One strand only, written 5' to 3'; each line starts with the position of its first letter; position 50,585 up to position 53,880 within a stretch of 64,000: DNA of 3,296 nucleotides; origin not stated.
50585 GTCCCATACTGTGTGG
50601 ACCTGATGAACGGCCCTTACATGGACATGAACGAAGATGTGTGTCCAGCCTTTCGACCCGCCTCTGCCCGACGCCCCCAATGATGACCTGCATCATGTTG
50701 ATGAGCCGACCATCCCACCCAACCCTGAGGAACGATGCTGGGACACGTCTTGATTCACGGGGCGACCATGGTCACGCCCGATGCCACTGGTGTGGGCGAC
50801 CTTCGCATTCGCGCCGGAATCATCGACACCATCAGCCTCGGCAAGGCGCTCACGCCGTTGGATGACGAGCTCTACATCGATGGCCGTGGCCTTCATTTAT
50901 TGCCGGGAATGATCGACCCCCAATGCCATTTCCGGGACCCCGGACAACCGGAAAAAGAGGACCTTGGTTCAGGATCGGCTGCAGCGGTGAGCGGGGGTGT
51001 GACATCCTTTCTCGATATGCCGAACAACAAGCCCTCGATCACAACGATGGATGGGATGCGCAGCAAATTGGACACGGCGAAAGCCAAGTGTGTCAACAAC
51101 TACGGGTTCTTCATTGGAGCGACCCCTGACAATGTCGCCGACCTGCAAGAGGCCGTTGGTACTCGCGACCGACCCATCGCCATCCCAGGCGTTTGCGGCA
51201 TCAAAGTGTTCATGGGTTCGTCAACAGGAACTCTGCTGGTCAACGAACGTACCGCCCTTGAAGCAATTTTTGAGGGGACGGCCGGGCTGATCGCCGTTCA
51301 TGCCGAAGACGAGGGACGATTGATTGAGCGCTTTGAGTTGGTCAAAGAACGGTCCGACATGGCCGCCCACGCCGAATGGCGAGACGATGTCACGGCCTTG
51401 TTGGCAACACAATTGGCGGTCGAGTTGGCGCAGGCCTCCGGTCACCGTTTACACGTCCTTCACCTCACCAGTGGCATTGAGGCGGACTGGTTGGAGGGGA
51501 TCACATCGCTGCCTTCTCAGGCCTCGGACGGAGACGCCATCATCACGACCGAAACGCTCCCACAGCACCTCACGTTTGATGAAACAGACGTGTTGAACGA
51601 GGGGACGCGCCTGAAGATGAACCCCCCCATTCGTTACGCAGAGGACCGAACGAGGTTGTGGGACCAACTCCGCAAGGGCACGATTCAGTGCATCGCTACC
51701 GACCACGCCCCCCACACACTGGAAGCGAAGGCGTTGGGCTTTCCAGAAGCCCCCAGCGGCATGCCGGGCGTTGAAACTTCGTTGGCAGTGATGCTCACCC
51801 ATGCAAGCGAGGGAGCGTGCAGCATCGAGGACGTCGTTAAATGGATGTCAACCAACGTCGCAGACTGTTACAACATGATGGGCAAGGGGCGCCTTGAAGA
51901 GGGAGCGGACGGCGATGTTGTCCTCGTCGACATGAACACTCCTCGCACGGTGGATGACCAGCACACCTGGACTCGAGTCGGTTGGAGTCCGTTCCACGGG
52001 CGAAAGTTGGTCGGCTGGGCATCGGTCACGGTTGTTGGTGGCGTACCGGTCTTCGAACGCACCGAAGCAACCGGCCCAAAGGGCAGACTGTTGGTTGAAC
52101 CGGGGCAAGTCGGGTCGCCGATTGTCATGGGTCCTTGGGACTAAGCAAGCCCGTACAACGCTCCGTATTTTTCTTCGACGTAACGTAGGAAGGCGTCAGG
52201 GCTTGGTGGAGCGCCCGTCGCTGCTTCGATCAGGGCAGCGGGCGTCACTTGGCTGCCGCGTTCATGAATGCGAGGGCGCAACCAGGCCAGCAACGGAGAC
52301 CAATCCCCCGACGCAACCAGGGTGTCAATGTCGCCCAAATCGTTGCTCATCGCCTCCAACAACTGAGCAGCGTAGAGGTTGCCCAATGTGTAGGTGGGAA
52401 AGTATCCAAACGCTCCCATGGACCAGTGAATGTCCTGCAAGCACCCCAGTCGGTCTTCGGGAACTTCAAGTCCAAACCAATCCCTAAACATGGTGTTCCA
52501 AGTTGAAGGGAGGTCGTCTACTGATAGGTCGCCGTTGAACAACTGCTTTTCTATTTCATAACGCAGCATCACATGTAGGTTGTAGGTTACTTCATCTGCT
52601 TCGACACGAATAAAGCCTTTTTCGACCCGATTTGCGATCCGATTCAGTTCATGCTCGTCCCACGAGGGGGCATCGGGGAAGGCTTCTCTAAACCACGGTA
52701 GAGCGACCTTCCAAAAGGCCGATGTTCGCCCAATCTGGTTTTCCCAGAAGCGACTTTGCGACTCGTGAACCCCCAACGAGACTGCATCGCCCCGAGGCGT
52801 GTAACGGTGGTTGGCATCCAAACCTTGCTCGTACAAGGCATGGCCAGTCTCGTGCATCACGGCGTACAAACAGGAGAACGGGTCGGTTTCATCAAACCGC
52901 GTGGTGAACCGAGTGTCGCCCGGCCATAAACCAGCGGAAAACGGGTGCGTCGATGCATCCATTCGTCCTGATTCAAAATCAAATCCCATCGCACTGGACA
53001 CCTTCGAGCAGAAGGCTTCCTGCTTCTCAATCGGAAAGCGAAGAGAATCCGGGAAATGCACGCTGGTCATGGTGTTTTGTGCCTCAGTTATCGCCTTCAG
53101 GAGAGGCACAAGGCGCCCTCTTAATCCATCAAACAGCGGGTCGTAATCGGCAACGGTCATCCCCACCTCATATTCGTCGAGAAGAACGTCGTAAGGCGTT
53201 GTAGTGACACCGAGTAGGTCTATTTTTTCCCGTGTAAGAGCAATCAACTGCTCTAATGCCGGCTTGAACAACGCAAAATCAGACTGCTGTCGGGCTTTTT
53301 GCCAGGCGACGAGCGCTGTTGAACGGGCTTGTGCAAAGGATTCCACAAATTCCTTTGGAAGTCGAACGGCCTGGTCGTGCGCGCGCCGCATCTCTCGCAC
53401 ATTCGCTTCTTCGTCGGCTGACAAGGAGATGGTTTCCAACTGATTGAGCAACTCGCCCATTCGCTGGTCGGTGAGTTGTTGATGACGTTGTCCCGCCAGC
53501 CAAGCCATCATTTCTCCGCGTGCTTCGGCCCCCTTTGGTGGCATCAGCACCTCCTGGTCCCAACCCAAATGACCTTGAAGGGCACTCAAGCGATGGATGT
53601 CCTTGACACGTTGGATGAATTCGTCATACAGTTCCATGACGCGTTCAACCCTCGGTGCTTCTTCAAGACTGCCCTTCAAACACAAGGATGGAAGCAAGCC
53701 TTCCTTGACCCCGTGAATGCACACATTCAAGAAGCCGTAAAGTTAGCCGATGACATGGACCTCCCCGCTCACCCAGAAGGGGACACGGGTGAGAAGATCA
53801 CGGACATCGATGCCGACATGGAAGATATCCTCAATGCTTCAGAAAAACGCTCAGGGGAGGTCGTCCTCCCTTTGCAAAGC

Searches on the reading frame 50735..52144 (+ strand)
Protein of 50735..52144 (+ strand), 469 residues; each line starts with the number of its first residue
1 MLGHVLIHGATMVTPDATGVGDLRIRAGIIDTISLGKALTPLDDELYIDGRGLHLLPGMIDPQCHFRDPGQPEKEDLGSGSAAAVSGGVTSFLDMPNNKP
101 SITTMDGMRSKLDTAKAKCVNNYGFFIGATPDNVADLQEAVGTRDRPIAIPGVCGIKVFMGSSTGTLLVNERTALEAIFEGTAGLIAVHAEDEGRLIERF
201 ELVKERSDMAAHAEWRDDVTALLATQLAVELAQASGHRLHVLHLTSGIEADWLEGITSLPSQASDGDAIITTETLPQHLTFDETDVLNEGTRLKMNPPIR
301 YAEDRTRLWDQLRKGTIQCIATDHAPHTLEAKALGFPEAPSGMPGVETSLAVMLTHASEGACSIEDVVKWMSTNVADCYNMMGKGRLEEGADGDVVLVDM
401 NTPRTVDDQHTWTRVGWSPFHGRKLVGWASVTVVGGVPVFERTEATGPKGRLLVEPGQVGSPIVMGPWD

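Call 19: search_protein_families(library=pfam, proteins=[window:50735-52144:+], max_evalue=0.001)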
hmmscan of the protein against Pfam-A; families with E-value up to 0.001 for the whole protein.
window:50735-52144:+ (469 aa): 2 families
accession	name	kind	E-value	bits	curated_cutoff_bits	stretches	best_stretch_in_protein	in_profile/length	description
PF01979.26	Amidohydro_1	-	1.1e-18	68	25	1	55-421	2-327/345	Amidohydrolase family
PF07969.17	Amidohydro_3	-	0.00015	21.8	29.7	0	360-440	405-472/472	Amidohydrolase family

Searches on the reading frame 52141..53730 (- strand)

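Call 19: search_protein_families(library=pfam, proteins=[window:52141-53730:-], max_evalue=0.001)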
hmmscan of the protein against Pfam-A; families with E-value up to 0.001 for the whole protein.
window:52141-53730:- (529 aa): 1 family
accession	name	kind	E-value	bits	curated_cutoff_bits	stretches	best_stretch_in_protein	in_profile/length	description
PF02074.21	Peptidase_M32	-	3.6e-176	587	25.1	1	39-522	3-489/489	Carboxypeptidase Taq (M32) metallopeptidase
